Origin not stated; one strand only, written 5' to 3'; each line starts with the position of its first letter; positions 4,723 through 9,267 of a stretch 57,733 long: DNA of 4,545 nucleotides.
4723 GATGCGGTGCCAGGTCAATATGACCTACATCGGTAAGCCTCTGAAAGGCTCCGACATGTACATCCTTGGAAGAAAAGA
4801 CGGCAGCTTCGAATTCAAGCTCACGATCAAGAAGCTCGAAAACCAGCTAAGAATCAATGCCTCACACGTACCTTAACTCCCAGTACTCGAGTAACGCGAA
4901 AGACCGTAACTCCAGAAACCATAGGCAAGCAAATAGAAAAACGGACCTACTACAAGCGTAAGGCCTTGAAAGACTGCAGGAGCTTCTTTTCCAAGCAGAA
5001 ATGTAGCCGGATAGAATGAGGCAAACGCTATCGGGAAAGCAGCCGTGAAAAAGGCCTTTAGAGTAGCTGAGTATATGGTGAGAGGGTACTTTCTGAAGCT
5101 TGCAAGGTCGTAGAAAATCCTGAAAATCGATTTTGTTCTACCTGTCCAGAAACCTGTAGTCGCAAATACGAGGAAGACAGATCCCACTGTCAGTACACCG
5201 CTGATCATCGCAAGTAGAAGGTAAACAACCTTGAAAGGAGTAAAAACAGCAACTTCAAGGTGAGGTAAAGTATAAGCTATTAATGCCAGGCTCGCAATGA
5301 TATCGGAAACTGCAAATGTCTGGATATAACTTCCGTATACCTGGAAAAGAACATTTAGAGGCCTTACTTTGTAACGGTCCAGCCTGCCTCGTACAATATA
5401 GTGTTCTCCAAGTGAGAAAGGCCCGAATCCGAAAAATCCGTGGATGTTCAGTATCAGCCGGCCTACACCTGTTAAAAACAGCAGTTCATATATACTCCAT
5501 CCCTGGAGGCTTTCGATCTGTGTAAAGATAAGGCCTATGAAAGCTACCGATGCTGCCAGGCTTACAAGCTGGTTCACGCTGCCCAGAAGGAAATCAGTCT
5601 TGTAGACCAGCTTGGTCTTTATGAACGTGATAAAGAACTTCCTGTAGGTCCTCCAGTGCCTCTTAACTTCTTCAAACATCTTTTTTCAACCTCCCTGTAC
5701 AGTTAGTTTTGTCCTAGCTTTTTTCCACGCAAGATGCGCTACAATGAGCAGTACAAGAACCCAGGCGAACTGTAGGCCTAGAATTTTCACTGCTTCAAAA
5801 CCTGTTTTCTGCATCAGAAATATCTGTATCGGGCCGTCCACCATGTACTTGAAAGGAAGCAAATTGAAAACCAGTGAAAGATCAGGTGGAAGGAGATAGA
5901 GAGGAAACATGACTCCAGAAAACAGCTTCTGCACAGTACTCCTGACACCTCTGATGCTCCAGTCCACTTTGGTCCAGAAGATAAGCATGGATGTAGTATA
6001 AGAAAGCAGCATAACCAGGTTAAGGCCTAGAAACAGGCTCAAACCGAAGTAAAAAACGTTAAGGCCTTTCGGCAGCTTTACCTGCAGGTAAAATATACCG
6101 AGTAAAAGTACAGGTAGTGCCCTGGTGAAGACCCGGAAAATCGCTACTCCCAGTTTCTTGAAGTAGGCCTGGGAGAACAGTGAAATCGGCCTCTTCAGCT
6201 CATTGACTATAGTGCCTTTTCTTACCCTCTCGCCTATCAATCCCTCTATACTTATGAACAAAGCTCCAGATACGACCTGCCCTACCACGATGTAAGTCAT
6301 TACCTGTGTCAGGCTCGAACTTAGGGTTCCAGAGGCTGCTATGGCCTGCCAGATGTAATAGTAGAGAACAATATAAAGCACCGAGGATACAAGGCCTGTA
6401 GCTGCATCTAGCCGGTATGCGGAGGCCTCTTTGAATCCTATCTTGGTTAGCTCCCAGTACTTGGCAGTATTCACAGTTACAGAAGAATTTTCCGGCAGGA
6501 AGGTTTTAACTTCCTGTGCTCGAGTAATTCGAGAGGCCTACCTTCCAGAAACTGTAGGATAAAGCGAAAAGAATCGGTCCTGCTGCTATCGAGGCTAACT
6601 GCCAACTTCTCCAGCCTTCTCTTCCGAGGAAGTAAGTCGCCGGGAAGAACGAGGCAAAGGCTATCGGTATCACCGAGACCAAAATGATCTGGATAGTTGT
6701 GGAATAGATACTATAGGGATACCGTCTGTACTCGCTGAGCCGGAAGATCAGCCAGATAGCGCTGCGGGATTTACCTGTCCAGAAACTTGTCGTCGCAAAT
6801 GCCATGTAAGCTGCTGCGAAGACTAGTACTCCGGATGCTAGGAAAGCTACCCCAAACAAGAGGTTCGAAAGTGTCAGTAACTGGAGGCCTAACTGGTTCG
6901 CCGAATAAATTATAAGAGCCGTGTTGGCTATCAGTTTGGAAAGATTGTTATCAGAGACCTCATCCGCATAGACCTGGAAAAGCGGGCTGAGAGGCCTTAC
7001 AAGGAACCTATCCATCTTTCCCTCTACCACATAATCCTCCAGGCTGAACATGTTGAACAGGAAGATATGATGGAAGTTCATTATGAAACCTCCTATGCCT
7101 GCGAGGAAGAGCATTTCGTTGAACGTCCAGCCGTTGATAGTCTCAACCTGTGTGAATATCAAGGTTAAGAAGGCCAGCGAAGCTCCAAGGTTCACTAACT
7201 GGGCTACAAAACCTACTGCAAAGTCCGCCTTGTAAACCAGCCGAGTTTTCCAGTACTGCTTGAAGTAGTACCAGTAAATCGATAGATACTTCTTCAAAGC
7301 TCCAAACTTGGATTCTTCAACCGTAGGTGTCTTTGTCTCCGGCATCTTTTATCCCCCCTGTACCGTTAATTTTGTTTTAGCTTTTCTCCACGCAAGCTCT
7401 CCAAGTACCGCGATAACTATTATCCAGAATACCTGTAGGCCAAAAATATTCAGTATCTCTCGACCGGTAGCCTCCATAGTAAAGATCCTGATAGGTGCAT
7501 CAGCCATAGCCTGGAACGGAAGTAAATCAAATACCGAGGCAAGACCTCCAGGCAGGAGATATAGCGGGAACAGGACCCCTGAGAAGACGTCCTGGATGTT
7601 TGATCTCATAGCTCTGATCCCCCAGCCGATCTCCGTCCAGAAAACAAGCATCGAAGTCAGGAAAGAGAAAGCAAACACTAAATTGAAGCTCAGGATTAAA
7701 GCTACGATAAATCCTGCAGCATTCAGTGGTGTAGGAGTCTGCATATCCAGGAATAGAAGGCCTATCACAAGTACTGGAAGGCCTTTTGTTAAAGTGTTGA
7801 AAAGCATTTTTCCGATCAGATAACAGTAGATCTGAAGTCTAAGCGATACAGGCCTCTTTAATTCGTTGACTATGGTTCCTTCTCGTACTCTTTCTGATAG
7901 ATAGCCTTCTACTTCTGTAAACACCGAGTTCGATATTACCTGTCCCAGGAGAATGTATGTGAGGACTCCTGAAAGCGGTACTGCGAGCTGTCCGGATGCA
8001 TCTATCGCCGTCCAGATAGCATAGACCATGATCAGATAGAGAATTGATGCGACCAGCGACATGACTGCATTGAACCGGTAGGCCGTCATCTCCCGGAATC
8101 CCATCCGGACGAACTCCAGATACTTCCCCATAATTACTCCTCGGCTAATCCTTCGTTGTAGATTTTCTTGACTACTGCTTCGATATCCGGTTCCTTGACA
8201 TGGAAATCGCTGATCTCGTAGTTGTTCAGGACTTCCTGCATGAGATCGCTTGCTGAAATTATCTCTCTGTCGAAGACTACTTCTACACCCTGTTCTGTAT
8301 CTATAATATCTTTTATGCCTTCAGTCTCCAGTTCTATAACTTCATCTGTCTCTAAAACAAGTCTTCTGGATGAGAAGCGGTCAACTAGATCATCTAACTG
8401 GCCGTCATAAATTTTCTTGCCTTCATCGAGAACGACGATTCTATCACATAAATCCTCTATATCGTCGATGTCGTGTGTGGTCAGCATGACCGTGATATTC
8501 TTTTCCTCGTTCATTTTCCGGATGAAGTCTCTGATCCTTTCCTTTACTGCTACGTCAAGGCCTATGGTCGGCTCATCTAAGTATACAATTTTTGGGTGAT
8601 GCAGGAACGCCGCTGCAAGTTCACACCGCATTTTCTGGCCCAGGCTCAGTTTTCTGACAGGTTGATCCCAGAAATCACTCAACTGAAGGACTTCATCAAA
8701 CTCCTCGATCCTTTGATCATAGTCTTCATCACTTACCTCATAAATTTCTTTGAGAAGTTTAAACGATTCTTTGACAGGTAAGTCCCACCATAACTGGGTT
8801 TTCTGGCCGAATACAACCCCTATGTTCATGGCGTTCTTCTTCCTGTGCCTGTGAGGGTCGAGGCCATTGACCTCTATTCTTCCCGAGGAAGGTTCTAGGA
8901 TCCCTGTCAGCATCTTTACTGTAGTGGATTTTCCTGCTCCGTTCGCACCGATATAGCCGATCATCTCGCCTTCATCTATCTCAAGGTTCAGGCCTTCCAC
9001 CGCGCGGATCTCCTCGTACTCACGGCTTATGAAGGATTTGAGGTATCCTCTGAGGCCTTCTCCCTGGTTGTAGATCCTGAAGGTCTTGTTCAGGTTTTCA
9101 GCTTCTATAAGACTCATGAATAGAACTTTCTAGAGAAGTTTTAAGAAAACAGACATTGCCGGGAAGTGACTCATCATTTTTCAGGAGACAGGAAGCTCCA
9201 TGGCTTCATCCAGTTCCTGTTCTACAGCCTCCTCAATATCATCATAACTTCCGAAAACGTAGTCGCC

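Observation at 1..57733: Roughly 15-fold over-representation of the palindromic hexamer AGGCCT in all codon phases, both gene orientations and intergenic spacers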

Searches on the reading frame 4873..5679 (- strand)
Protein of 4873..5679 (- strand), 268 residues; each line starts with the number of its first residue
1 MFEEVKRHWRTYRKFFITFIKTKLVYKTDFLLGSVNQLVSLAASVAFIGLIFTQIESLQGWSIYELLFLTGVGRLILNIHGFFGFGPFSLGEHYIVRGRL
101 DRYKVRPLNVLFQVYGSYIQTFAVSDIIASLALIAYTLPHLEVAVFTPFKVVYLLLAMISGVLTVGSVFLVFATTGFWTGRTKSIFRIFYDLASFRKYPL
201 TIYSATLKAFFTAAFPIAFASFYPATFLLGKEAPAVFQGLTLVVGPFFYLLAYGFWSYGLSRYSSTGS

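Call 51: search_protein_families(library=pfam, proteins=[window:4873-5679:-], max_evalue=0.001)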
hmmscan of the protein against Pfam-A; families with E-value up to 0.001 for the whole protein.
window:4873-5679:- (268 aa): 1 family
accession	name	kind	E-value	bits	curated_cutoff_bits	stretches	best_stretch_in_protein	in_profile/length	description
PF06182.17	ABC2_membrane_6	-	1.4e-42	146.5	22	1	39-267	2-229/229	ABC-2 family transporter protein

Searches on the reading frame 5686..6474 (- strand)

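Call 51: search_protein_families(library=pfam, proteins=[window:5686-6474:-], max_evalue=0.001)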
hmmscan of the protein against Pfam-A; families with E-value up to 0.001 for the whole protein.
window:5686-6474:- (262 aa): 1 family
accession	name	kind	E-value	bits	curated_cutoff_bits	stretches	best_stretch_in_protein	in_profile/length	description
PF06182.17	ABC2_membrane_6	-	1.7e-15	57.9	22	1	34-261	7-229/229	ABC-2 family transporter protein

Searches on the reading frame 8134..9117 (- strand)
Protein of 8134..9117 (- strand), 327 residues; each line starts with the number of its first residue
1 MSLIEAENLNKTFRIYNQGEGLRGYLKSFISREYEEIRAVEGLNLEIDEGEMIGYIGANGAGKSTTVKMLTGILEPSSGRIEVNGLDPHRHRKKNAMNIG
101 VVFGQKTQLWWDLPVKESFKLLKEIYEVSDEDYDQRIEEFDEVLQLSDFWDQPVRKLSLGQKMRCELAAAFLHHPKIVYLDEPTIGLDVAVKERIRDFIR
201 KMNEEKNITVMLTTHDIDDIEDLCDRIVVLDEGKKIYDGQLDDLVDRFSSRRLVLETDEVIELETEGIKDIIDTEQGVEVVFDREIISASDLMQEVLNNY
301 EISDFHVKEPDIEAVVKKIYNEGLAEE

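Call 51: search_protein_families(library=pfam, proteins=[window:8134-9117:-], max_evalue=0.001)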
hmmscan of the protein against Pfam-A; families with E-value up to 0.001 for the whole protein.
window:8134-9117:- (327 aa): 3 families
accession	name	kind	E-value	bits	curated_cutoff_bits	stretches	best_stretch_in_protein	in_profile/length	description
PF00005.33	ABC_tran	-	1.6e-29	103.7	25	1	41-184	2-136/137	ABC transporter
PF13304.12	AAA_21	-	3.7e-11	44.1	27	1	152-216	233-299/304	AAA domain, putative AbiEii toxin, Type IV TA system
PF13732.12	DrrA1-3_C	-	0.00014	22.9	27.4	1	239-312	1-73/81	ATP-binding protein DrrA1-3-like, C-terminal domain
